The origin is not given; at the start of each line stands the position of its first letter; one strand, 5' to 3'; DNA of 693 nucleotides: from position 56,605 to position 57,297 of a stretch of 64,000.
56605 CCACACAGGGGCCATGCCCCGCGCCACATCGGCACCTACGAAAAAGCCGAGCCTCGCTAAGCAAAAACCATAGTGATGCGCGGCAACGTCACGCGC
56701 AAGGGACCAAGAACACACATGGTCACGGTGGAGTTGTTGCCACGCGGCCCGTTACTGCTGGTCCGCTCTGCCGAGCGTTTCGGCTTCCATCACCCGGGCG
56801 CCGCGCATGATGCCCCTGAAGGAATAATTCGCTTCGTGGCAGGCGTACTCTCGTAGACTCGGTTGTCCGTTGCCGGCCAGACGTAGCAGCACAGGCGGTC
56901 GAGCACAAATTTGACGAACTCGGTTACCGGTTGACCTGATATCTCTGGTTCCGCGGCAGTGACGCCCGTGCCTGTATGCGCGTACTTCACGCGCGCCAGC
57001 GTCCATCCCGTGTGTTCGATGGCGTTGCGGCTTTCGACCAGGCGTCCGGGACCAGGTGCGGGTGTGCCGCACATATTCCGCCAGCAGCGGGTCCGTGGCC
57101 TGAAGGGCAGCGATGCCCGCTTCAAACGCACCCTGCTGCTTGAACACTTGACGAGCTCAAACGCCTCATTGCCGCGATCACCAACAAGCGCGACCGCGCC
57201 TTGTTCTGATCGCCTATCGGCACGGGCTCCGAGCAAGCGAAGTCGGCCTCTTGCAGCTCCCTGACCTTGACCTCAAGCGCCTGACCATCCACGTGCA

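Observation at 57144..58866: Integrase gene split in frame by a 1,356-bp insertion carrying a single sialidase-like gene, with 7-bp direct repeats at both junctions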

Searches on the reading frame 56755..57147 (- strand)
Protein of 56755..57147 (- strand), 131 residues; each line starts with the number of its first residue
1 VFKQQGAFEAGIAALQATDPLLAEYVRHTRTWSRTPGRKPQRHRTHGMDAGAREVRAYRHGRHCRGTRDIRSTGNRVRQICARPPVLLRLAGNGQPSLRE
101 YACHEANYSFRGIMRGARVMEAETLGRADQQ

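Call 6: search_protein_families(library=pfam, proteins=[window:56755-57147:-], max_evalue=0.01)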
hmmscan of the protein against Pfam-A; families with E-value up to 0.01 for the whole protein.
window:56755-57147:- (131 aa): 0 families
